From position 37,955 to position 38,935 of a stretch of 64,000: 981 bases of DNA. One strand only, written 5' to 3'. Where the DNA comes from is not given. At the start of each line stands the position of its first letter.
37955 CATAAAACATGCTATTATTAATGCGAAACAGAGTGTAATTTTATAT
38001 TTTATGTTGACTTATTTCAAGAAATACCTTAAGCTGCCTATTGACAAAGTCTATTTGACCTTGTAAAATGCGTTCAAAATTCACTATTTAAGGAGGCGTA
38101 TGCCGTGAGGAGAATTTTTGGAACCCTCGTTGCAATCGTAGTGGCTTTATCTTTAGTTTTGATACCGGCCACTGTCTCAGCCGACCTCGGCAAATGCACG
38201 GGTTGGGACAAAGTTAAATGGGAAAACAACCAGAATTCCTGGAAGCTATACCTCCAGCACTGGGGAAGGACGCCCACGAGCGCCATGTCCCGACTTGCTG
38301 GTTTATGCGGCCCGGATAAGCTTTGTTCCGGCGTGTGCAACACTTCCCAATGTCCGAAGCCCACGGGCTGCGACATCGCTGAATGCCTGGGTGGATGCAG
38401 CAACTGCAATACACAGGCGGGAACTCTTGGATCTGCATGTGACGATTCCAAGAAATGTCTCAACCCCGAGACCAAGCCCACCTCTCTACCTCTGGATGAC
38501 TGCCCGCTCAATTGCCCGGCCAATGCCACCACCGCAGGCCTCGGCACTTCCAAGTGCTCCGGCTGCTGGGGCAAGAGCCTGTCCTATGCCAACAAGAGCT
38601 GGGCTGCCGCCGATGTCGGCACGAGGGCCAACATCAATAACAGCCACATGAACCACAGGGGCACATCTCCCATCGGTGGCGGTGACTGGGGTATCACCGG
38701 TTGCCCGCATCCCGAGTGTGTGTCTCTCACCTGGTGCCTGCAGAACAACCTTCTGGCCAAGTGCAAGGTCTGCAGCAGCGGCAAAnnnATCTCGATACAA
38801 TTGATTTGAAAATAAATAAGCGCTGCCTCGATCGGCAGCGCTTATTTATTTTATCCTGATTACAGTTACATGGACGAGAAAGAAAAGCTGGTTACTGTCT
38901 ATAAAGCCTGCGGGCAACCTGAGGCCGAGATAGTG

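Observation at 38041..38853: Stand-alone secreted cysteine-rich protein with near-consensus promoter, strong RBS and perfect terminator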

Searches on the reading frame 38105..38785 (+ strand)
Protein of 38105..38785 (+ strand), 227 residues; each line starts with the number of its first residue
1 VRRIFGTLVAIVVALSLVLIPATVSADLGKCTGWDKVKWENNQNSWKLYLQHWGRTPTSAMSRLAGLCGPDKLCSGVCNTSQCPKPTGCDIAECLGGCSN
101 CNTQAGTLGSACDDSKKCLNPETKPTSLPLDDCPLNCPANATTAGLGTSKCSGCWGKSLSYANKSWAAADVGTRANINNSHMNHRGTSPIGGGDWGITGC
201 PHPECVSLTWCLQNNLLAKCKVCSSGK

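Call 5: search_protein_families(library=pfam, proteins=[window:38105-38785:+], max_evalue=10)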
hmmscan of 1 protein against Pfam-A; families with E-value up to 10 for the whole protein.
window:38105-38785:+ (227 aa): 0 families

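Call 6: find_homologous_proteins(query=window:38105-38785:+, max_evalue=0.01)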
Query window:38105-38785:+ (227 aa): 80 proteins with E <= 0.01 among 358 candidates.
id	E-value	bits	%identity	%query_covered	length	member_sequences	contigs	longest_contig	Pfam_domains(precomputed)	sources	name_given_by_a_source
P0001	4.5e-139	480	89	100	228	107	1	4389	-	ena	-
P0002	9.9e-137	472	90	98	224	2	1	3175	-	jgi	-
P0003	1.4e-136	472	89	100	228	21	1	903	-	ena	-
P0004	1.7e-134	465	88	100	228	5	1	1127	-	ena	-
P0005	5.8e-132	457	87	98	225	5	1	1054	-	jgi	jgi:hypothetical protein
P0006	6.5e-129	447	86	100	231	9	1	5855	-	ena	-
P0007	3.5e-128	444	85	98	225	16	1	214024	-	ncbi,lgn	-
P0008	1.4e-127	442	85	98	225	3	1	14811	-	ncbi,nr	ncbi:MAG: hypothetical protein JXA01_02760 [Dehalococcoidia bacterium]|nr:hypothetical protein [Deha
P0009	8.8e-125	433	83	98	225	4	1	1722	-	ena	-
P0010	2.1e-124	432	84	99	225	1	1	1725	-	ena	-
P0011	2.2e-123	429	72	99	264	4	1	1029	-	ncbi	-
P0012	2.9e-123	428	83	100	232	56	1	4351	-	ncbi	-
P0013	2.2e-122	425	83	98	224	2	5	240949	-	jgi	-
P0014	7.2e-120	417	80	100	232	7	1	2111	-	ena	-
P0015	8.2e-120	417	79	98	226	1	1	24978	-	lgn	-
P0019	5.4e-118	411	79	100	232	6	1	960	-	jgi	-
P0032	7.9e-62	227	52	96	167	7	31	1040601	-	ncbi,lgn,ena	ncbi:MAG: hypothetical protein ABSB31_02880 [Dehalococcoidia bacterium]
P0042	1.5e-50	190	47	96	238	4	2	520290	-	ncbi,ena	ncbi:MAG: hypothetical protein ABSB38_04075 [Dehalococcoidia bacterium]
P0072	2.0e-35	140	40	95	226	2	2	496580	-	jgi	jgi:hypothetical protein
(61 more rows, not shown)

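Call 7: search_protein_families(library=ncbifam, proteins=[window:38105-38785:+], max_evalue=0.1)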
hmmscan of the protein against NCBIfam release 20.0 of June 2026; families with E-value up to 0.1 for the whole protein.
window:38105-38785:+ (227 aa): 0 families

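Call 15: find_encoding_contigs(protein=P0007, flank=6000, max_places=2)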
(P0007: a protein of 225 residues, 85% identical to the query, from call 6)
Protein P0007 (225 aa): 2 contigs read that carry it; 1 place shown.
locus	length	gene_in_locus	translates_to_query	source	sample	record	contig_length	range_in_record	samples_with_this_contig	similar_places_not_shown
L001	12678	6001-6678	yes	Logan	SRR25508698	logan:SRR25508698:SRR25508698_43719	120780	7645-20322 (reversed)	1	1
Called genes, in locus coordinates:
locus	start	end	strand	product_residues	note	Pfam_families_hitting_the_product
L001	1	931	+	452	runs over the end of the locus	PF01523:PmbA_TldD_1st, PF19290:PmbA_TldD_2nd, PF19289:PmbA_TldD_3rd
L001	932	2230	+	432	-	PF01523:PmbA_TldD_1st, PF19289:PmbA_TldD_3rd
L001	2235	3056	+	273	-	PF09754:PAC2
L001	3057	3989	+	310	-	PF02985:HEAT (faint), PF13513:HEAT_EZ (faint), PF05004:IFRD (faint), PF00514:Arm (faint), PF03130:HEAT_PBS (faint), PF13646:HEAT_2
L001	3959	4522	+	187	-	PF13302:Acetyltransf_3, PF00583:Acetyltransf_1, PF13523:Acetyltransf_8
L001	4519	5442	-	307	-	PF17284:Spermine_synt_N, PF01564:Spermine_synth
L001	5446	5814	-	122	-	PF02675:AdoMet_dc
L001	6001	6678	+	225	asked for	-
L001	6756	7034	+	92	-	PF09413:DUF2007 (weak)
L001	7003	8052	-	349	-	PF13500:AAA_26, PF07085:DRTGG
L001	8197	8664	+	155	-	PF03449:GreA_GreB_N, PF01272:GreA_GreB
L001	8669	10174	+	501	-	PF01336:tRNA_anti-codon, PF00152:tRNA-synt_2, PF01409:tRNA-synt_2d (faint)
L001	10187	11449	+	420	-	PF02403:Seryl_tRNA_N, PF00587:tRNA-synt_2b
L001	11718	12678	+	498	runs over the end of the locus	PF00041:fn3 (weak), PF16656:Pur_ac_phosph_N (weak), PF08534:Redoxin, PF00578:AhpC-TSA, PF13905:Thioredoxin_8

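Call 16: find_encoding_contigs(protein=P0042, flank=6000, max_places=2)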
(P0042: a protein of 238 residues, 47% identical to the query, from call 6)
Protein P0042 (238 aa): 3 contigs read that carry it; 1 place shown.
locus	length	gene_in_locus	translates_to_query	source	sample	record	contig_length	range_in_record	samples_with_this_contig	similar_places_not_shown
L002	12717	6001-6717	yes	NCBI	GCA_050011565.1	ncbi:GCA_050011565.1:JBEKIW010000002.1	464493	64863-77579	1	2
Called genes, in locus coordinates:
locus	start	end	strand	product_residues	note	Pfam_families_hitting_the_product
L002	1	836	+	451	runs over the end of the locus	PF01523:PmbA_TldD_1st, PF19290:PmbA_TldD_2nd, PF19289:PmbA_TldD_3rd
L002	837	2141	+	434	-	PF01523:PmbA_TldD_1st (weak), PF19289:PmbA_TldD_3rd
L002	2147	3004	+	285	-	PF09754:PAC2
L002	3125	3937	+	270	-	PF02985:HEAT (faint), PF13513:HEAT_EZ (faint), PF13646:HEAT_2 (weak), PF23271:HEAT_GCN1 (faint), PF03130:HEAT_PBS (faint), PF13646:HEAT_2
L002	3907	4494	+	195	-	PF13302:Acetyltransf_3, PF00583:Acetyltransf_1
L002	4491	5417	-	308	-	PF17284:Spermine_synt_N, PF01564:Spermine_synth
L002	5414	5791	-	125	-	PF02675:AdoMet_dc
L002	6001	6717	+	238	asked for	-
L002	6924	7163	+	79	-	-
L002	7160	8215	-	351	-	PF13500:AAA_26, PF07085:DRTGG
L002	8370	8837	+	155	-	PF03449:GreA_GreB_N, PF01272:GreA_GreB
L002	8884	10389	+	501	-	PF01336:tRNA_anti-codon, PF00152:tRNA-synt_2, PF01409:tRNA-synt_2d (faint)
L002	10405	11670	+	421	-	PF02403:Seryl_tRNA_N, PF00587:tRNA-synt_2b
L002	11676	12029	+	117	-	-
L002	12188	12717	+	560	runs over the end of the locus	PF18998:Flg_new_2, PF16656:Pur_ac_phosph_N (weak), PF00578:AhpC-TSA, PF08534:Redoxin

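Call 17: find_encoding_contigs(protein=P0072, flank=6000, max_places=2)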
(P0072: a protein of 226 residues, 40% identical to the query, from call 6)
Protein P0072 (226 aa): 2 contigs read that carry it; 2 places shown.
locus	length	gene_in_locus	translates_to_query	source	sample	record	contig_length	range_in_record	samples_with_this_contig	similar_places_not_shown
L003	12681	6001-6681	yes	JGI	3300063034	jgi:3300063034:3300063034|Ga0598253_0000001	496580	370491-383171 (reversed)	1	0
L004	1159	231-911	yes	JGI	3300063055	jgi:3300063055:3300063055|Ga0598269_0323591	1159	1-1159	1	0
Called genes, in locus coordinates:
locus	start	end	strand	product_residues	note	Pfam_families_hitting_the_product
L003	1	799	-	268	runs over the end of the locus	-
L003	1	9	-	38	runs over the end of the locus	-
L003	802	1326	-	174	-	PF13482:RNase_H_2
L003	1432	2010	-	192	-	PF08551:DUF1751 (weak), PF01694:Rhomboid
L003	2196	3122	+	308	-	PF00005:ABC_tran, PF13304:AAA_21 (weak)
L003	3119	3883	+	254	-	PF01061:ABC2_membrane, PF12698:ABC2_membrane_3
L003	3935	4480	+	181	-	PF00881:Nitroreductase, PF14512:TM1586_NiRdase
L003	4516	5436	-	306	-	PF17284:Spermine_synt_N, PF01564:Spermine_synth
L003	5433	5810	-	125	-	PF02675:AdoMet_dc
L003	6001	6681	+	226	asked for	-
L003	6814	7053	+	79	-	PF09413:DUF2007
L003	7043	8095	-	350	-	PF13500:AAA_26, PF07085:DRTGG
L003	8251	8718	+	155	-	PF03449:GreA_GreB_N, PF01272:GreA_GreB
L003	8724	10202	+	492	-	PF01336:tRNA_anti-codon, PF00152:tRNA-synt_2, PF01409:tRNA-synt_2d (faint)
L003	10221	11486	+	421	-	PF02403:Seryl_tRNA_N, PF00587:tRNA-synt_2b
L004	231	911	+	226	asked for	-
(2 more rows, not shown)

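Call 18: predict_structure(alignment_id=A2)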
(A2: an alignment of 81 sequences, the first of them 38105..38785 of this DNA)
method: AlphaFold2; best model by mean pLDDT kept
length: 227 residues; sequences in the alignment: 81
mean_pLDDT: 49.2   pTM: 0.37
mean pLDDT of the five models: 49.2, 46.7, 45.7, 44.6, 43.7
residues with pLDDT >= 90: 0; 70-90: 14; 50-70: 79; < 50: 134
segments of 3 or more residues with pLDDT < 50: 21-69, 79-90, 108-111, 126-133, 143-146, 153-168, 183-215, 220-227
pLDDT, mean of each block of 10 residues (from residue 1): 78 67 38 39 43 35 39 52 45 60 54 61 51 60 52 46 42 61 46 40 35 47 38
secondary structure, 60 per line:
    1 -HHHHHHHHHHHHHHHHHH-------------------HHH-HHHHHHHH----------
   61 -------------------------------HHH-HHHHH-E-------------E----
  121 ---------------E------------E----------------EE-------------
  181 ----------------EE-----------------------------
elements in order: H2-19 H43-50 H96-100

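Call 20: search_protein_representatives(alignment_id=A2)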
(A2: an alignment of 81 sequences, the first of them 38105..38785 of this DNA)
Query: 81 sequences, 223 profile positions. Proteins with E-value up to 0.001 (for the whole library): 24; up to 1e-10: 20; up to 1e-30: 10. The best 24 are listed.
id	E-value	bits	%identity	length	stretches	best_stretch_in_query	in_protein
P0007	5.8e-92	323.7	-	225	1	1-220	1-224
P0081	3.9e-74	265.4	-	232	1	1-218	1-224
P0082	2.2e-72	259.7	-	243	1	1-217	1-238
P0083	1.7e-63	230.7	-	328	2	31-217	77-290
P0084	1.6e-52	194.7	-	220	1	1-221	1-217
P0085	7.5e-49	182.7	-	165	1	61-218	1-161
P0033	1.2e-46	175.5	-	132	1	1-101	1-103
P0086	1.4e-41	159.0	-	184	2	1-100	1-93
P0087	5.3e-34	134.2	-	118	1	1-76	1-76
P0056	4.4e-33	131.2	-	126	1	112-221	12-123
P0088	1.7e-30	122.7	-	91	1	1-81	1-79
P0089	4.4e-27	111.5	-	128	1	1-125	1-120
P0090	1.6e-20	90.1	-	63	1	155-217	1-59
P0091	7.4e-20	87.9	-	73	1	1-59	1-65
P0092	1.5e-19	86.9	-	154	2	1-66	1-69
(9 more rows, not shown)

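Call 24: search_solved_structures(query=A2, max_evalue=10, show_alignments=2)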
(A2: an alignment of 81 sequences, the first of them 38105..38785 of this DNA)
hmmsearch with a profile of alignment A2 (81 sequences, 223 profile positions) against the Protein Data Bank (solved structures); distinct sequences matched with E-value up to 10: 0.

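Call 25: find_related_loci(query=A2, collection=genome_contigs, flank=6000)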
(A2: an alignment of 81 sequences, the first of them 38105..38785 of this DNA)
Query A2 (227 aa) in genome_contigs; peptide patterns used: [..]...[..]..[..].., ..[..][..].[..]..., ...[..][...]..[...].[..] (x = any residue, [..] = any of these).
98 stretches matched a pattern; 70 encode a relative of the query (tblastn E <= 1e-3); 69 distinct loci.
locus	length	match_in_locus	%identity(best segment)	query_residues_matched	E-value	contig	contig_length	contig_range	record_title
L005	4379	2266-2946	96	1-227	4e-149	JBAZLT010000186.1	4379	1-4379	MAG: Dehalococcoidia bacterium isolate SO_2017_LW4_21 scaffold_40072_c1_LW137-91_2017, whole genome shotgun sequence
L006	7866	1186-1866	95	1-227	2e-142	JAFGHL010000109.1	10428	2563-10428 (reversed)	MAG: Dehalococcoidia bacterium isolate Zod_Metabat.1459 k87_12663452, whole genome shotgun sequence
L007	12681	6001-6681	93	1-227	4e-142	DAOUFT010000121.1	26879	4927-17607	MAG TPA_asm: Dehalococcoidia bacterium isolate R24_101 k131_1798263, whole genome shotgun sequence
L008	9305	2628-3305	93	1-226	6e-141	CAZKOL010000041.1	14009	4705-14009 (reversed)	MAG TPA_asm: uncultured Dehalococcoidales bacterium isolate SRP178699_co2_170 genome assembly, contig: NODE_3730_length_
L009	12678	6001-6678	90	1-226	6e-137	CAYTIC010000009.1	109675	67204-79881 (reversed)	MAG TPA_asm: uncultured Dehalococcoidales bacterium isolate SRP302447_co3_791 genome assembly, contig: NODE_489_length_1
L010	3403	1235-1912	89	1-226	6e-140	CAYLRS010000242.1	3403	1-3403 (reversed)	MAG TPA_asm: uncultured Dehalococcoidales bacterium isolate binchicken_co91_488 genome assembly, contig: NODE_49091_leng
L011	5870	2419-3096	95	1-226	1e-135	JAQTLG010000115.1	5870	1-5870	MAG: Dehalococcoidia bacterium isolate STA_11 NODE_32484_length_5870_cov_2.622323_Sandtown_A, whole genome shotgun seque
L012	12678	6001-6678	88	1-226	3e-135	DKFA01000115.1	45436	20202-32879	MAG TPA_asm: Dehalococcoidia bacterium UBA6808 UBA6808_contig_856, whole genome shotgun sequence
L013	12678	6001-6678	92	1-226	1e-130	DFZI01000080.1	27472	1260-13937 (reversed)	MAG TPA_asm: Dehalococcoidia bacterium UBA4060 UBA4060_contig_14434, whole genome shotgun sequence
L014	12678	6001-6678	85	1-226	4e-129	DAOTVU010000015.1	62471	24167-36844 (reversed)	MAG TPA_asm: Dehalococcoidia bacterium isolate H111_81 k127_1520548, whole genome shotgun sequence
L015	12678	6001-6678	89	1-226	3e-126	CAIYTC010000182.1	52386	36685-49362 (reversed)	MAG: uncultured Dehalococcoidia bacterium isolate AlinenSedimentsD1_bin-0298 genome assembly, contig: bin-0298:182/296,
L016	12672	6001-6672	85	1-223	5e-117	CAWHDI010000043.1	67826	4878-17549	MAG: uncultured Chloroflexia bacterium isolate MFD03726.bin.2.168 genome assembly, contig: contig_83673, whole genome sh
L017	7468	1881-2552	83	1-223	9e-116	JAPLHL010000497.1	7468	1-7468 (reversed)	MAG: Chloroflexota bacterium isolate LacPavin_0920_SED4_MAG_48_8 LacPavin_0920_SED4_scaffold_2711178, whole genome shotg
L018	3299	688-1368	79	1-223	2e-117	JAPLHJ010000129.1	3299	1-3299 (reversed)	MAG: Chloroflexota bacterium isolate LacPavin_0419_WC70L_MAG_53_9 LacPavin_0419_WC70L_scaffold_38792, whole genome shotg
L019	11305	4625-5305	77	1-223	7e-115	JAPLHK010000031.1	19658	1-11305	MAG: Chloroflexota bacterium isolate LacPavin_0419_WC90_MAG_53_8 LacPavin_0419_WC90_scaffold_698731, whole genome shotgu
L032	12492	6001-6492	52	1-219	1e-60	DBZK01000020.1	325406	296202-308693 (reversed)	MAG TPA_asm: Dehalococcoidia bacterium UBA1162 UBA1162_contig_42616, whole genome shotgun sequence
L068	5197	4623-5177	34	1-216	2e-32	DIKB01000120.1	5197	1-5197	MAG TPA_asm: Dehalococcoidia bacterium UBA5629 UBA5629_contig_80974, whole genome shotgun sequence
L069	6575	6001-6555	34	1-216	5e-32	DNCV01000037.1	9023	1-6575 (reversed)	MAG TPA_asm: Dehalococcoidia bacterium isolate UBA10535 contig_80960, whole genome shotgun sequence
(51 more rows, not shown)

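Call 31: search_protein_families(library=pfam, alignment_id=A1, max_evalue=1)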
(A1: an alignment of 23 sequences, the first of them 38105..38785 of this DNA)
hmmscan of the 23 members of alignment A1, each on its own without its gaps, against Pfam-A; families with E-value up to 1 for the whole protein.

A. member 1, window:38105-38785:+ (227 aa): 0 families

B. families by the number of members that match (of 23 scanned): 2 families
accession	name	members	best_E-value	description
PF04763.17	DUF562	1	0.17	Protein of unknown function (DUF562)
PF04956.18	TrbC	1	0.29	TrbC/VIRB2 pilin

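Call 35: predict_structure(alignment_id=A3)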
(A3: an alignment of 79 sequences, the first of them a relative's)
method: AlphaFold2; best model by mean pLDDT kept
length: 167 residues; sequences in the alignment: 79
mean_pLDDT: 52.4   pTM: 0.26
mean pLDDT of the five models: 52.4, 50.0, 49.7, 47.7, 45.2
residues with pLDDT >= 90: 9; 70-90: 10; 50-70: 64; < 50: 84
segments of 3 or more residues with pLDDT < 50: 27-36, 52-69, 85-112, 136-140, 144-159
pLDDT, mean of each block of 10 residues (from residue 1): 88 83 53 48 56 40 40 56 43 39 37 56 63 49 45 45 52
secondary structure, 60 per line:
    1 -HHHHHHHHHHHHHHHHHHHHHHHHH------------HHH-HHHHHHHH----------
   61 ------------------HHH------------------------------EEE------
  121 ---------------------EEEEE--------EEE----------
elements in order: H2-26 H43-50 E112-114 E142-146 E155-157

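Call 45: fold_search(model_id=the predicted structure, library=pdb)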
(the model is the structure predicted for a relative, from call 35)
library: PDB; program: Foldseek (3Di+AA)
matches with E <= 10: 0; with E <= 0.001: 0
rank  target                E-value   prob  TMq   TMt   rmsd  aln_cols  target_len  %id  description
